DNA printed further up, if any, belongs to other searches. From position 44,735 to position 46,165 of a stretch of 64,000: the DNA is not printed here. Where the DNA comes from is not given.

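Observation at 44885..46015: Radical SAM/SPASM enzyme translationally coupled (ATGA) to dsrN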

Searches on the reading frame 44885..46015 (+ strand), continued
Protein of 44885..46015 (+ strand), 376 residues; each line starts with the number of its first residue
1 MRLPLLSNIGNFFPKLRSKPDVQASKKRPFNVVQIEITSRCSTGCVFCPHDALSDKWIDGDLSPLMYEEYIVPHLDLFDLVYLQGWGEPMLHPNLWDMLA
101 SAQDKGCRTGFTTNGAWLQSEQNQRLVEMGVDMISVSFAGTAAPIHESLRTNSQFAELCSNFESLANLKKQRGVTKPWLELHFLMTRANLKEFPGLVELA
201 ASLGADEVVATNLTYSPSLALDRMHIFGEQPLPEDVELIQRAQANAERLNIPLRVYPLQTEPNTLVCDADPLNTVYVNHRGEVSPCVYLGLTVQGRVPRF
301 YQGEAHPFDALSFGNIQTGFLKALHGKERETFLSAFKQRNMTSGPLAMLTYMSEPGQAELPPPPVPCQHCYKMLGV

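Call 29: find_related_loci(query=A1, collection=metagenome_contigs, flank=10000)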
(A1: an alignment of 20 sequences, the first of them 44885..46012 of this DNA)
Query A1 (376 aa) in metagenome_contigs; peptide patterns used: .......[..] (x = any residue, [..] = any of these).
600 stretches matched a pattern (row limit reached: there are more); 535 encode a relative of the query (tblastn E <= 1e-3); the best 80 are kept; 80 distinct loci.
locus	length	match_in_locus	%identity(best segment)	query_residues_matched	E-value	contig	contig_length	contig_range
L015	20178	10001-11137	84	1-376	0e+0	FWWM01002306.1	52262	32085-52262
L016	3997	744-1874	76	1-376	0e+0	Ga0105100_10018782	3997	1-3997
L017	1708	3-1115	75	9-376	0e+0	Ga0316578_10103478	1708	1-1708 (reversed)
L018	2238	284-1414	73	1-376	0e+0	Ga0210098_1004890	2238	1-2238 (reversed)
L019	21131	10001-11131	70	1-376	0e+0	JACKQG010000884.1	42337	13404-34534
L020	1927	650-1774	71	1-376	0e+0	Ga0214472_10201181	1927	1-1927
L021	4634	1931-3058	70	1-376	0e+0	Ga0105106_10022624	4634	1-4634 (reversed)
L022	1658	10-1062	71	25-376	0e+0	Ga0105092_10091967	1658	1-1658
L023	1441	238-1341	67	7-376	0e+0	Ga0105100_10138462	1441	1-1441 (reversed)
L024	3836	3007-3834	74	1-278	2e-147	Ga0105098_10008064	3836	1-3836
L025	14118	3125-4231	48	9-376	2e-120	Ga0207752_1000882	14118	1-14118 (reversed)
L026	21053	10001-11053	49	27-376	1e-118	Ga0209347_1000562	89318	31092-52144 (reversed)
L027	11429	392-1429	49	30-376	2e-110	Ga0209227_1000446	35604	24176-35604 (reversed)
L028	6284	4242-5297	47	26-376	1e-109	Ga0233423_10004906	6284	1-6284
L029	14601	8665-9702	49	30-376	2e-109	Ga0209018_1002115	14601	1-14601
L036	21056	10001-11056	45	23-376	2e-96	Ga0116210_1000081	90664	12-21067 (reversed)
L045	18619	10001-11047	39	28-376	4e-78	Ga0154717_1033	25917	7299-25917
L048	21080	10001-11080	35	32-376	2e-77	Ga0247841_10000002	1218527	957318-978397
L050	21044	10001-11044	40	28-376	2e-76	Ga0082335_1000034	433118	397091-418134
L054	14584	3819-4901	35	31-376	3e-76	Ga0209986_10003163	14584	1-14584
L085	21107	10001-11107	35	21-376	1e-71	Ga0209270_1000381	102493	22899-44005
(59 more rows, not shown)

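Call 33: search_protein_families(library=pfam, proteins=[L048:6640-9240:+, L048:9221-9883:-, L048:11149-12450:-, L048:12632-13459:+, L048:13516-14973:-, L048:14970-17231:-, L048:17439-17984:-, L048:18037-19389:-, L048:19200-20018:-], max_evalue=0.001)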
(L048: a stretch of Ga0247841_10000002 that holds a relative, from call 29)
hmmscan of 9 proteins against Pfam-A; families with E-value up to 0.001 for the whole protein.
L048:6640-9240:+ (866 aa): 2 families
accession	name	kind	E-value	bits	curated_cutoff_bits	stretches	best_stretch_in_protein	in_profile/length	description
PF02901.20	PFL-like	-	1.7e-168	562.7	24.3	1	86-723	21-647/647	Pyruvate formate lyase-like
PF01228.26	Gly_radical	-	1.8e-26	93.2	22.2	1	740-843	2-106/106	Glycine radical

L048:9221-9883:- (220 aa): 0 families

L048:11149-12450:- (433 aa): 1 family
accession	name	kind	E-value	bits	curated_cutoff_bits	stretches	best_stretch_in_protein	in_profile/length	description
PF03601.19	Cons_hypoth698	-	7.9e-51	173.2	24.5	1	87-394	2-297/304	Conserved hypothetical protein 698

L048:12632-13459:+ (275 aa): 1 family
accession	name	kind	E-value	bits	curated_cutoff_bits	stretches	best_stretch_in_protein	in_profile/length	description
PF01578.25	Cytochrom_C_asm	-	6.6e-38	130.9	29.9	1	75-270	4-212/212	Cytochrome C assembly protein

L048:13516-14973:- (485 aa): 2 families
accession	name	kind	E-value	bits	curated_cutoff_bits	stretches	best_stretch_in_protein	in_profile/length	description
PF13520.12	AA_permease_2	-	4e-64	217.6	27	1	14-436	1-414/427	Amino acid permease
PF00324.27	AA_permease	-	4.7e-18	65.5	24.6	1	43-428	32-427/470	Amino acid permease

L048:14970-17231:- (753 aa): 3 families
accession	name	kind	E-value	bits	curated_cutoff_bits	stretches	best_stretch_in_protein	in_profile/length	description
PF01276.26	OKR_DC_1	-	7.9e-165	549.1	27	1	134-583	1-416/417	Orn/Lys/Arg decarboxylase, major domain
PF03711.20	OKR_DC_1_C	-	2e-43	148.3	24.2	1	609-737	1-129/132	Orn/Lys/Arg decarboxylase, C-terminal domain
PF03709.21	OKR_DC_1_N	-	2.6e-25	89.2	29.3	1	21-128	13-111/111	Orn/Lys/Arg decarboxylase, N-terminal domain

L048:17439-17984:- (181 aa): 0 families

L048:18037-19389:- (450 aa): 1 family
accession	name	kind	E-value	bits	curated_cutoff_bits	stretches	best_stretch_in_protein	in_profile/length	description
PF03916.19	NrfD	-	3.6e-41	142.2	25.8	1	106-390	2-295/313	Polysulphide reductase, NrfD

L048:19200-20018:- (272 aa): 9 families
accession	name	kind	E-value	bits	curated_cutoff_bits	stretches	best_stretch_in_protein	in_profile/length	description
PF13247.11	Fer4_11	-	1.4e-20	73.8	26.2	2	134-187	9-64/100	4Fe-4S dicluster domain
PF13187.11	Fer4_9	-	2.6e-10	40.6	27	2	166-234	1-51/52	4Fe-4S dicluster domain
PF13237.11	Fer4_10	-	2.8e-10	40.4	25.5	2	162-230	4-52/53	4Fe-4S dicluster domain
PF12838.12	Fer4_7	-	7e-10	39.7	27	2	135-180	2-51/52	4Fe-4S dicluster domain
PF12837.12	Fer4_6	-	4.8e-08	33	25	1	162-180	4-22/24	4Fe-4S binding domain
PF00037.32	Fer4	-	9.2e-06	25.7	21.1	1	163-180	4-21/24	4Fe-4S binding domain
PF25160.1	LdpA_Fe-S-bd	-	5.5e-05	23.3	27.6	1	138-180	5-41/49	LdpA Fe-S cluster-binding domain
PF12797.12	Fer4_2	-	6.1e-05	23.2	24.5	1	159-179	2-22/22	4Fe-4S binding domain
PF13183.11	Fer4_8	-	0.00016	22.6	27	0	165-233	3-67/68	4Fe-4S dicluster domain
